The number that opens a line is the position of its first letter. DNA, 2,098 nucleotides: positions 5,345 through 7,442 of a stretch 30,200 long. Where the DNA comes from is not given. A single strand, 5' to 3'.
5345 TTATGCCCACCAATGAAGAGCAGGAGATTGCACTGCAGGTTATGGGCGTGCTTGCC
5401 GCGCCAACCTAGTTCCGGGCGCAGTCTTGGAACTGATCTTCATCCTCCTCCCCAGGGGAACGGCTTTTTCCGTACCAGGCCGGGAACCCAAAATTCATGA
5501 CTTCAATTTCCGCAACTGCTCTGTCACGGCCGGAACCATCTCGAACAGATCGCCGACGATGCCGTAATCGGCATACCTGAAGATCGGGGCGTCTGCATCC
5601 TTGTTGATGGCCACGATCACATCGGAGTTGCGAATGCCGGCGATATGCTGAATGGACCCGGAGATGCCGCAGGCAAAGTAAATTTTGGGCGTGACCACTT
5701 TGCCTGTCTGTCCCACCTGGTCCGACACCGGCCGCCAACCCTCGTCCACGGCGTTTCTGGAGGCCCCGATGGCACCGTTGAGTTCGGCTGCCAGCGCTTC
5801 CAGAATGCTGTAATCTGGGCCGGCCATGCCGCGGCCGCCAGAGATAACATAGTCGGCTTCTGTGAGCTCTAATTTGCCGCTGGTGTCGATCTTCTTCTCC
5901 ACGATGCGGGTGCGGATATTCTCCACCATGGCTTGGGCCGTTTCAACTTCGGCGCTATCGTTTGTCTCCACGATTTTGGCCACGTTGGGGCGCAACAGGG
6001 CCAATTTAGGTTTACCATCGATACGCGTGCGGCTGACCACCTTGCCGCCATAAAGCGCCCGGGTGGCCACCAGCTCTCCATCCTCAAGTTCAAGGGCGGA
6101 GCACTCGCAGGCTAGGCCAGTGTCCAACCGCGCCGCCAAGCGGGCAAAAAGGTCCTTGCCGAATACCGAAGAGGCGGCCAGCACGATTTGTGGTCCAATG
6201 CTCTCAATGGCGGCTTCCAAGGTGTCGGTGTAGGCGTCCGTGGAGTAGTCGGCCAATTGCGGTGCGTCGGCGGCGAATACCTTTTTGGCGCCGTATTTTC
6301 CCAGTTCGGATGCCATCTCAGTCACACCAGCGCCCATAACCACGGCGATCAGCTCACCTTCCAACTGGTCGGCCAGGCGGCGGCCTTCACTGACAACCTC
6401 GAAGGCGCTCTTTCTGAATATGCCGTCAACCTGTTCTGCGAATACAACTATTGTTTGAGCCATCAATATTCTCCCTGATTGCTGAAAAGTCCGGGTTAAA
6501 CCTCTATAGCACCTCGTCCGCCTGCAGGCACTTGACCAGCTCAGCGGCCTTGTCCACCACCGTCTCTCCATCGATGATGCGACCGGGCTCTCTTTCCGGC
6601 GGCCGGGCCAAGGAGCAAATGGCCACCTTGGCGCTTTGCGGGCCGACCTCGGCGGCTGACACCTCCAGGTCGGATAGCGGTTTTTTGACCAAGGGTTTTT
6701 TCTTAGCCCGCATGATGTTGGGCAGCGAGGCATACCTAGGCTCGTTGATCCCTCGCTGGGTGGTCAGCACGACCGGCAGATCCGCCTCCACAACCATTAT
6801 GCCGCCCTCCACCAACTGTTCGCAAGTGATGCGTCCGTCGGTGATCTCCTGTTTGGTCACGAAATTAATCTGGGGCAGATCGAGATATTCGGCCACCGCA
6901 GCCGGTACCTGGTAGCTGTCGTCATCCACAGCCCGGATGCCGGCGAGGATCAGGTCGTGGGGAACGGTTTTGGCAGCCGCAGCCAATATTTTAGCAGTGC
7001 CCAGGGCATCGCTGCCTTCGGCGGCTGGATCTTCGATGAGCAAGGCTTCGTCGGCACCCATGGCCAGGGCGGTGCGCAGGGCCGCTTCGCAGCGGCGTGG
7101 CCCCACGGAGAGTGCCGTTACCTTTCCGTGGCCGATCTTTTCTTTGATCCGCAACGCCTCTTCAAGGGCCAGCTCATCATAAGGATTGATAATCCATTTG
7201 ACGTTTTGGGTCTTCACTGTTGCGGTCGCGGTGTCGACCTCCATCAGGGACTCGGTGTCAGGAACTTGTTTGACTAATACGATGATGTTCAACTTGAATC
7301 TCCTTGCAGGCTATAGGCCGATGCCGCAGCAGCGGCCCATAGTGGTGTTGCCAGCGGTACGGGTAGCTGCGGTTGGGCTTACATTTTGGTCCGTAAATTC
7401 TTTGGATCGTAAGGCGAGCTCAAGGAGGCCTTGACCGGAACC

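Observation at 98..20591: Candidate undescribed anaerobic pathway for N-methylated taurines: demethylation modules physically joined to Xsc desulfonation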

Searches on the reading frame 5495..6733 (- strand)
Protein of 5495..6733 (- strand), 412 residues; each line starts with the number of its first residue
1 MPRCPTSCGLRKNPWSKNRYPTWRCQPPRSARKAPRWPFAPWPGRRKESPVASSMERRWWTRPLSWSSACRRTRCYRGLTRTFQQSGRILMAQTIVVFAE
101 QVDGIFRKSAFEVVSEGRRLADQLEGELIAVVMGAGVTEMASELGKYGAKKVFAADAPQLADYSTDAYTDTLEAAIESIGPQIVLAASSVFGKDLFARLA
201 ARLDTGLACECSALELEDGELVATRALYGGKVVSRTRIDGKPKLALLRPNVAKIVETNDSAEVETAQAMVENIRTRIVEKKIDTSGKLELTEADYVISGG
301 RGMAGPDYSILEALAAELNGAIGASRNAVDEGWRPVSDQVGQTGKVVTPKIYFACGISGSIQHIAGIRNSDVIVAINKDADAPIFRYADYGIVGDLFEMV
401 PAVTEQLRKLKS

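Call 3: search_protein_families(library=pfam, proteins=[window:5495-6733:-])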
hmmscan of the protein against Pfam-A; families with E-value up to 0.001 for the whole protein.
window:5495-6733:- (412 aa): 2 families
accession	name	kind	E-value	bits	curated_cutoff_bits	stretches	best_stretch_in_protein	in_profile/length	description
PF01012.27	ETF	-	3.5e-42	144.7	26.7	1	96-268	2-178/181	Electron transfer flavoprotein domain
PF00766.25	ETF_alpha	-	7.4e-31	106.4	27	1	289-368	1-81/81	Electron transfer flavoprotein FAD-binding domain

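Call 8: search_protein_families(library=ncbifam, proteins=[window:5495-6733:-], max_evalue=1e-10)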
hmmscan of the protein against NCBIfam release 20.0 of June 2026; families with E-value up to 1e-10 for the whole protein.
window:5495-6733:- (412 aa): 5 families
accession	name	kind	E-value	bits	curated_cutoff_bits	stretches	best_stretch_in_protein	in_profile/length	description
NF042970.1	AcrlCoAredClosAcrA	equivalog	1.6e-79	267.6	600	2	216-409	155-359/360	acryloyl-CoA reductase electron transfer subunit beta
NF008884.0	PRK11916.1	equivalog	4.4e-44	151.1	528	1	138-408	38-311/312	electron transfer flavoprotein subunit alpha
NF038209.1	mft_etfA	equivalog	2e-38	132.4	240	1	130-407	27-302/303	mycofactocin-associated electron transfer flavoprotein alpha subunit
NF051845.1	EtFlavAlphaProt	equivalog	8.7e-37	127.1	600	1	92-408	90-400/406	electron transfer flavoprotein subunit alpha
NF002889.0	PRK03363.1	equivalog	1.6e-32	113.1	549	1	146-407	46-311/313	electron transfer flavoprotein subunit alpha/FixB family protein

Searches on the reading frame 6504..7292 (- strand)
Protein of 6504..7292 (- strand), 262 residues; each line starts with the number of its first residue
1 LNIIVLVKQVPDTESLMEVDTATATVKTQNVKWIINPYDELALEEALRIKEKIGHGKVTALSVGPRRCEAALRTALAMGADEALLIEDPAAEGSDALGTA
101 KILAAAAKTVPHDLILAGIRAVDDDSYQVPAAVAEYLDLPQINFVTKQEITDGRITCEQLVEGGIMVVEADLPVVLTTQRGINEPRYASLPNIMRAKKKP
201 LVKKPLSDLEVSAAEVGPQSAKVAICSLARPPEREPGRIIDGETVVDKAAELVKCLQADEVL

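Call 3: search_protein_families(library=pfam, proteins=[window:6504-7292:-])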
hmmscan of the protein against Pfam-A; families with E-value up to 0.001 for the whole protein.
window:6504-7292:- (262 aa): 1 family
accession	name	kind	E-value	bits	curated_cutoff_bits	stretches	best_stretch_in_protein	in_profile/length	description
PF01012.27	ETF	-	4.5e-46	157.4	26.7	1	24-208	2-180/181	Electron transfer flavoprotein domain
